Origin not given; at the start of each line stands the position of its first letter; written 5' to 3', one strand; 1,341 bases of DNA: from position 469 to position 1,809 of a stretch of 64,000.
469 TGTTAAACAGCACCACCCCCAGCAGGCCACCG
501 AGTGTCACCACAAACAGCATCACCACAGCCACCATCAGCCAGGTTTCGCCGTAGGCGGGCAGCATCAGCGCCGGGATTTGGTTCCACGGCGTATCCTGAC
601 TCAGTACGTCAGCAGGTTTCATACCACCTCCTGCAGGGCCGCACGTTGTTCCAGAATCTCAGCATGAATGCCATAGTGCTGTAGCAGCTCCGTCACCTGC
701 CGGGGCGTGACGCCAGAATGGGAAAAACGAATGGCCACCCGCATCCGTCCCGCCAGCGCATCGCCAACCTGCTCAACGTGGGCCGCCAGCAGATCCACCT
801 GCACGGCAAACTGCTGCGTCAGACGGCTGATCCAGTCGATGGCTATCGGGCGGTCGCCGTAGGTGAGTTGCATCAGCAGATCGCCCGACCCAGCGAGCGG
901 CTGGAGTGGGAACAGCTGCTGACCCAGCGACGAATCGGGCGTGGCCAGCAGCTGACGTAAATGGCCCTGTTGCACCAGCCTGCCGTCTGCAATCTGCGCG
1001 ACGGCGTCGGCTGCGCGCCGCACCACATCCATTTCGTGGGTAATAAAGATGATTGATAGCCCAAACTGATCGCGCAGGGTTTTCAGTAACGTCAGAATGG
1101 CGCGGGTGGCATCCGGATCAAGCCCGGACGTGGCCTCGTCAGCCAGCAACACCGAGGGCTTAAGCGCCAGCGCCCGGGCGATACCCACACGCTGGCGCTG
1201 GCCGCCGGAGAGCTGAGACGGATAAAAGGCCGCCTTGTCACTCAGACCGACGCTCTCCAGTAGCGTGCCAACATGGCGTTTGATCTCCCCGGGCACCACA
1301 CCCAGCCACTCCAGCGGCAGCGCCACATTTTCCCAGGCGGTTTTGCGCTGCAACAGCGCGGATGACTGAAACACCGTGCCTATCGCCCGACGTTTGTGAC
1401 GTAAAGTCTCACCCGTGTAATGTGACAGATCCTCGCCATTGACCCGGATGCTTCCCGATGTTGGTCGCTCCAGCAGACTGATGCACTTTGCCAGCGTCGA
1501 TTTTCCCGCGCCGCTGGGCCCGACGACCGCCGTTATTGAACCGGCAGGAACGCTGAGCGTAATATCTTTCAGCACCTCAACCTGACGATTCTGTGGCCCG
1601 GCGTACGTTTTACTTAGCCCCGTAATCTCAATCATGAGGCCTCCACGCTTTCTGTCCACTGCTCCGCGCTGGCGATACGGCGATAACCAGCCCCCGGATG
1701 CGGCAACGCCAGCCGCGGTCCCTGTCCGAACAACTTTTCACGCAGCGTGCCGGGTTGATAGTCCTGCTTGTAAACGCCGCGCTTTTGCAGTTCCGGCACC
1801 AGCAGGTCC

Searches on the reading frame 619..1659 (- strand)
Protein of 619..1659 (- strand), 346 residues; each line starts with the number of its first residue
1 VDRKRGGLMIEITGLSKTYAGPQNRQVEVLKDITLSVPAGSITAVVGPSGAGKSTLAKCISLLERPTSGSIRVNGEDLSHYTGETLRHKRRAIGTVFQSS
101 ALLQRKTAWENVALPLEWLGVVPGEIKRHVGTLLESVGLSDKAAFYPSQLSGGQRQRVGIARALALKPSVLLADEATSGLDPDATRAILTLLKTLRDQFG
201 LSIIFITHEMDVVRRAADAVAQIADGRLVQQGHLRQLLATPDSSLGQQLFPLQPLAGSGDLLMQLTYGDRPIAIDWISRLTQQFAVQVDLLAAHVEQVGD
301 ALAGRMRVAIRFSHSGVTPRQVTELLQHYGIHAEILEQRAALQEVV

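Call 10: search_protein_families(library=pfam, proteins=[window:619-1659:-], max_evalue=0.001)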
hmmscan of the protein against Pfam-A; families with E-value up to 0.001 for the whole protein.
window:619-1659:- (346 aa): 7 families
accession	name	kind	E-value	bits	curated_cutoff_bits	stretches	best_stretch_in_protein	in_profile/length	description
PF00005.33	ABC_tran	-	9.1e-38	130.4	25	1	30-178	1-137/137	ABC transporter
PF13304.12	AAA_21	-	2e-10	41.7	27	1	140-209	228-299/304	AAA domain, putative AbiEii toxin, Type IV TA system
PF02463.25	SMC_N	-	1.9e-09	37.8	40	1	40-221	24-209/220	RecF/RecN/SMC N terminal domain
PF13401.12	AAA_22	-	5.1e-06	27.3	27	0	41-63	6-28/130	AAA domain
PF09383.16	NIL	-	5.1e-05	23.5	24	1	264-311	4-51/73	NIL domain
PF13191.12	AAA_16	-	0.00082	20.3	32.6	0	26-196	8-159/167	AAA ATPase domain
PF09818.15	ABC_ATPase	-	0.00085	18.9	23.2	0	35-60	75-99/283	P-loop domain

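Call 62: search_protein_families(library=ncbifam, proteins=[window:619-1659:-], max_evalue=0.00001)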
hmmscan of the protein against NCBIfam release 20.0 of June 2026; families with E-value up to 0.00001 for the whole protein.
window:619-1659:- (346 aa): 187 families (the best 25 are shown)
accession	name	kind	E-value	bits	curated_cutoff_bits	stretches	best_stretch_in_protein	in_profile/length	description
TIGR02314.1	ABC_MetN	equivalog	8.8e-80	268.3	499.7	1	9-249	1-240/343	methionine ABC transporter ATP-binding protein MetN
TIGR02673.1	FtsE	equivalog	8.8e-59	198.7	264.85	1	9-226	1-213/214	cell division ATP-binding protein FtsE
TIGR02315.1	ABC_phnC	equivalog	2.9e-52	177.5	266.1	1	9-237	1-233/243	phosphonate ABC transporter ATP-binding protein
NF007027.0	PRK09493.1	equivalog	5.2e-52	176.6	379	1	9-244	1-230/240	glutamine ABC transporter ATP-binding protein GlnQ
TIGR02769.1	nickel_nikE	equivalog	1e-51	175.9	332.55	1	11-239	4-240/265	nickel import ATP-binding protein NikE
TIGR04521.1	ECF_ATPase_2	equivalog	1.1e-51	175.6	330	1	10-242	1-237/279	energy-coupling factor transporter ATPase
TIGR03005.1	ectoine_ehuA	equivalog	3.6e-51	173.8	345.4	1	25-244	11-241/252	ectoine/hydroxyectoine ABC transporter ATP-binding protein EhuA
TIGR00968.1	3a0106s01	subfamily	1.2e-50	172.2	342.75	1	26-244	12-225/237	sulfate ABC transporter ATP-binding protein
TIGR04520.1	ECF_ATPase_1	equivalog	2.3e-50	171.5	315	1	10-240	1-226/269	energy-coupling factor transporter ATPase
NF008428.0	PRK11264.1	equivalog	2.9e-50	170.8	406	1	9-249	3-243/250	L-cystine ABC transporter ATP-binding protein TcyN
TIGR02211.1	LolD_lipo_ex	equivalog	3.9e-50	170.4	307.75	1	9-229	1-220/221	lipoprotein-releasing ABC transporter ATP-binding protein LolD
NF007826.0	PRK10535.1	equivalog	5.2e-49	167.1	966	1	9-233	4-226/648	macrolide ABC transporter ATP-binding protein/permease MacB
TIGR01186.1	proV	subfamily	2.2e-48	165.2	326.6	1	30-244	9-224/363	betaine/proline/choline family ABC transporter ATP-binding protein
TIGR03265.1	PhnT2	equivalog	3.9e-48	164.5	457.7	1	25-244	15-229/353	putative 2-aminoethylphosphonate ABC transporter ATP-binding protein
TIGR02982.1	heterocyst_DevA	subfamily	4e-48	163.9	295.8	1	10-228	2-219/220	ABC exporter ATP-binding subunit, DevA family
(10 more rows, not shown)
